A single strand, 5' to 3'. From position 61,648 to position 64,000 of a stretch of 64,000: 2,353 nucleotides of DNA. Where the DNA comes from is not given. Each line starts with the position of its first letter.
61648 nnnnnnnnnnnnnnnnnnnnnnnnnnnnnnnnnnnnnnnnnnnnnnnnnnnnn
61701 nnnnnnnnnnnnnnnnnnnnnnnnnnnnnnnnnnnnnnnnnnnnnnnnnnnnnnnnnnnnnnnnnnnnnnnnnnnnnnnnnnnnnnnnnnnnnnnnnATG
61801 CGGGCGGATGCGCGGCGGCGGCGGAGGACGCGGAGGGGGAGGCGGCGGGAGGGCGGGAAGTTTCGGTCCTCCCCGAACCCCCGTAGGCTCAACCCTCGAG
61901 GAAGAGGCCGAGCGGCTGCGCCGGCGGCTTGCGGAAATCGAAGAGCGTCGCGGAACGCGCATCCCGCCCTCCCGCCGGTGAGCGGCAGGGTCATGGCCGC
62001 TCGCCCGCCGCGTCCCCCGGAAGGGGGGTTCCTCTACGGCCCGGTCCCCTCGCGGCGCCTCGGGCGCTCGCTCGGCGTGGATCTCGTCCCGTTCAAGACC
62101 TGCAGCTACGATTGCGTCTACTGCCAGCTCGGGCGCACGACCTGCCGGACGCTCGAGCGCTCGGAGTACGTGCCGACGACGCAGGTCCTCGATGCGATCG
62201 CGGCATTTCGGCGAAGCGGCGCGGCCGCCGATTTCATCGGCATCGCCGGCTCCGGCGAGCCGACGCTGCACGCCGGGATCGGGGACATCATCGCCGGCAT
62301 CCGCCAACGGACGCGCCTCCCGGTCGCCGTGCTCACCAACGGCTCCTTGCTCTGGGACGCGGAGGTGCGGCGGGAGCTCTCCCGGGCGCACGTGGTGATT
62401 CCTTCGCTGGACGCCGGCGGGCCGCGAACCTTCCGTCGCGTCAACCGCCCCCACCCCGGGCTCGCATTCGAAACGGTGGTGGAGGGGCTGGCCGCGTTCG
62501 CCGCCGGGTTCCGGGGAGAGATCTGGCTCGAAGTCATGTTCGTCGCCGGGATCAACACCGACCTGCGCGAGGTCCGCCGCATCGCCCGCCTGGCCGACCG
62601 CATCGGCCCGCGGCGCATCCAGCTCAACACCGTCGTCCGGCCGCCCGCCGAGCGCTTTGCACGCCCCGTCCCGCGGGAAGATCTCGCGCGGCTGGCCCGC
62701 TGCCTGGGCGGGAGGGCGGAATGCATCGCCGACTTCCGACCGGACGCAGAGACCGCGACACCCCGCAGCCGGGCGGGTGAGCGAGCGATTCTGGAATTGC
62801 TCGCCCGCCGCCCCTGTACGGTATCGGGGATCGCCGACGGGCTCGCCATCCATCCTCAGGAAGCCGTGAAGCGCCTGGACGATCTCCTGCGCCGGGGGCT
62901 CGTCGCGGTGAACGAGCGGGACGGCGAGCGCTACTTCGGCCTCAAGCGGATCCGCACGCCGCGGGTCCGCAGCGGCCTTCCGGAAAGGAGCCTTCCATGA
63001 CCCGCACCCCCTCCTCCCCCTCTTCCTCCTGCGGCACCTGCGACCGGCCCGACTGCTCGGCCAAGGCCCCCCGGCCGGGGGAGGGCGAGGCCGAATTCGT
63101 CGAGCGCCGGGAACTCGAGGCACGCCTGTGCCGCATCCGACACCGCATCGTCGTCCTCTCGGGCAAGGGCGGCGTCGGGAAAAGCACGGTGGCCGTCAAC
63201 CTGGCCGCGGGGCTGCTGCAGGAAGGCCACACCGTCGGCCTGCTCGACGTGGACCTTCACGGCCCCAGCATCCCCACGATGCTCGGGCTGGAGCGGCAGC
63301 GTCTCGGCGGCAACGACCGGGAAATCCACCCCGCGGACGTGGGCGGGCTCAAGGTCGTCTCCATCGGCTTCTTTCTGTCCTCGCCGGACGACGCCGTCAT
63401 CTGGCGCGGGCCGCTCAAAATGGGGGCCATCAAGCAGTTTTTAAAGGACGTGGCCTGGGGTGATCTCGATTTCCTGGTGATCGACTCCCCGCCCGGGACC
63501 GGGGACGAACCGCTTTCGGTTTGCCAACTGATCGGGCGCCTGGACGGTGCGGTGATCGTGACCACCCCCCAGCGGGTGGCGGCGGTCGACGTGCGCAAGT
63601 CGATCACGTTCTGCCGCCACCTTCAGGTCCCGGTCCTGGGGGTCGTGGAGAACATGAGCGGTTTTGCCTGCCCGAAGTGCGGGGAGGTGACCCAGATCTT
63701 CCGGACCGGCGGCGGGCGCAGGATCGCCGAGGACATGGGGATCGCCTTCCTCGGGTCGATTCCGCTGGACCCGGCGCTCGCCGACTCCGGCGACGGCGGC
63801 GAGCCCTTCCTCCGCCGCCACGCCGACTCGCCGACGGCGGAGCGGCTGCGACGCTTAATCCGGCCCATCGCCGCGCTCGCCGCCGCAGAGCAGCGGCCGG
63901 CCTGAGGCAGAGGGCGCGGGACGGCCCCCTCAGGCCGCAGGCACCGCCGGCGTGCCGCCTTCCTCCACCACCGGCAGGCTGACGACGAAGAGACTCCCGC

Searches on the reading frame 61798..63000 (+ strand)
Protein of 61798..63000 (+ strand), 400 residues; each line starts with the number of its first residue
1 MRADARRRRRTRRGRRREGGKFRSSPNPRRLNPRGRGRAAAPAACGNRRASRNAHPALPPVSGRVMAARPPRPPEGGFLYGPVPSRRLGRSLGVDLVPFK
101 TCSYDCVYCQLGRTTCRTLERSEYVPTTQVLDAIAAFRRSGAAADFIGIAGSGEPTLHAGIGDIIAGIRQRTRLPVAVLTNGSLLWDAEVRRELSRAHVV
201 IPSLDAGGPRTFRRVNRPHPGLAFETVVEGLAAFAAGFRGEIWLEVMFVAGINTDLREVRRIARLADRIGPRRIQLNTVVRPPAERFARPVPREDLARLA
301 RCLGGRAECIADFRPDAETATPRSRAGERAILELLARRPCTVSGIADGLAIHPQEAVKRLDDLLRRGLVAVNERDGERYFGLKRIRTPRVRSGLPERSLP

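Call 8: search_protein_families(library=pfam, proteins=[window:61798-63000:+], max_evalue=0.01)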
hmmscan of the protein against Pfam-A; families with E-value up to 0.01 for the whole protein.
window:61798-63000:+ (400 aa): 3 families
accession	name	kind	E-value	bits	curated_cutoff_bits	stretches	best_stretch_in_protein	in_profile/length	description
PF04055.27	Radical_SAM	-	2.4e-13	51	29.5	1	97-255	2-157/166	Radical SAM superfamily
PF12840.13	HTH_20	-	6.3e-06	26.5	27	1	329-371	7-50/51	Helix-turn-helix domain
PF12802.13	MarR_2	-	1.7e-05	25.3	27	1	330-375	9-58/61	MarR family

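Call 44: search_protein_families(library=ncbifam, proteins=[window:61798-63000:+], max_evalue=0.001)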
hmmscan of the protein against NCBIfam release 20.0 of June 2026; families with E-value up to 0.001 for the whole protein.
window:61798-63000:+ (400 aa): 9 families
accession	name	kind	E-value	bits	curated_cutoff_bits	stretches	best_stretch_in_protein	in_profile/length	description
TIGR02668.1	moaA_archaeal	equivalog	2.3e-09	36.6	325.25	1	100-268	18-175/303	GTP 3',8-cyclase MoaA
TIGR02666.1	moaA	equivalog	3.1e-09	36.3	284.05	1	101-266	19-180/336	GTP 3',8-cyclase MoaA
TIGR04251.1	SCM_rSAM_ScmF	equivalog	8.8e-08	31.9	400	1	101-279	13-182/353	SynChlorMet cassette radical SAM/SPASM protein ScmF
NF038283.1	viperin_w_prok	equivalog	1.5e-07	30.9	180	1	100-217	10-127/281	viperin family antiviral radical SAM protein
TIGR04317.1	W_rSAM_matur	equivalog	3.2e-07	29.8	380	1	100-219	12-125/349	tungsten cofactor oxidoreductase radical SAM maturase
TIGR02495.1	NrdG2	equivalog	6.5e-07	28.9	131.15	1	99-183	23-100/193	anaerobic ribonucleoside-triphosphate reductase activating protein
NF001199.0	PRK00164.2-1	equivalog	3.4e-06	26.4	231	1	100-254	20-165/308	GTP 3',8-cyclase MoaA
TIGR04321.1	spiroSPASM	subfamily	7.5e-05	21.6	250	1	102-256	241-398/510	spiro-SPASM protein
TIGR03972.1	rSAM_TYW1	equivalog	0.0002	20.6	317.95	0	148-272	123-241/297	4-demethylwyosine synthase TYW1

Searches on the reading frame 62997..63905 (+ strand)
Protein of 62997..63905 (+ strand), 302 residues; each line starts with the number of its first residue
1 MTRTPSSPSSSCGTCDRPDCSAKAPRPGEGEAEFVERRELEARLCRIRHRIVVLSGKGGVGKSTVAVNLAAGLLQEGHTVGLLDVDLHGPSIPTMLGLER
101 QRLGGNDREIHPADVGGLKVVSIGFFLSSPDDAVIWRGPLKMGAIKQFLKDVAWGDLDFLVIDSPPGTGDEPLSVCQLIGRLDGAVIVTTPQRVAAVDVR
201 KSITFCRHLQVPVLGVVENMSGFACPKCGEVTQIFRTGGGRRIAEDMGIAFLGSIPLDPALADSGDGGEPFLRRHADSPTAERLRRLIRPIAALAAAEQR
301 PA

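Call 44: search_protein_families(library=ncbifam, proteins=[window:62997-63905:+], max_evalue=0.001)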
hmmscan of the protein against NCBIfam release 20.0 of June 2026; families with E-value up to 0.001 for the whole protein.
window:62997-63905:+ (302 aa): 19 families
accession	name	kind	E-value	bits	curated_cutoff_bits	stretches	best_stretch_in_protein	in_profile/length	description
NF041136.1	MrpORP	equivalog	8.3e-114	380.7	450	1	45-298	2-255/365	iron-sulfur cluster carrier protein MrpORP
NF008669.0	PRK11670.1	equivalog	2.3e-73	247.2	348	1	46-293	105-351/369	iron-sulfur cluster carrier protein ApbC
TIGR01969.1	minD_arch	subfamily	3e-17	62.7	201.75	2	51-102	3-54/251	cell division ATPase MinD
TIGR01968.1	minD_bact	equivalog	1.1e-13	51.2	212.9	1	51-100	4-53/261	septum site-determining protein MinD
NF041546.1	ParA_partition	equivalog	5.6e-12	45.6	180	1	51-87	2-38/203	ParA family partition ATPase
NF047398.1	AAA_KGGVGR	domain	5.4e-11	43.2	90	1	49-101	3-55/190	KGGVGR-motif variant AAA ATPase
NF008079.0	PRK10818.1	equivalog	6.4e-10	38.8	508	1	50-101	4-55/270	septum site-determining protein MinD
TIGR03018.1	pepcterm_TyrKin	hypoth_equivalog_domain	8e-09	35.1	230.65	1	47-102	34-90/207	XrtA-associated tyrosine autokinase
NF053622.1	ATPseBagAMYCTU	equivalog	8.8e-07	28.6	400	1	48-115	6-70/325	ATPase BagA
TIGR04291.1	arsen_driv_ArsA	equivalog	2.3e-06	26.6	650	1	42-84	313-355/565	arsenical pump-driving ATPase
TIGR03815.1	CpaE_hom_Actino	equivalog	3e-06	26.6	154.45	1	51-197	114-260/340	septum site-determining protein Ssd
TIGR03371.1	cellulose_yhjQ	equivalog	3.3e-06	26.8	157.85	1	49-88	2-41/246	cellulose biosynthesis protein BcsQ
TIGR01007.1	eps_fam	subfamily_domain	4.4e-06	26.4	108.05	1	50-219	19-188/204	polysaccharide biosynthesis tyrosine autokinase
NF033200.1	F430_CfbC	exception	4.8e-05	22.9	402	1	52-98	3-58/260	Ni-sirohydrochlorin a,c-diamide reductive cyclase ATP-dependent reductase subunit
TIGR01287.1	nifH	equivalog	0.00028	20.3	394.35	1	52-98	3-49/275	nitrogenase iron protein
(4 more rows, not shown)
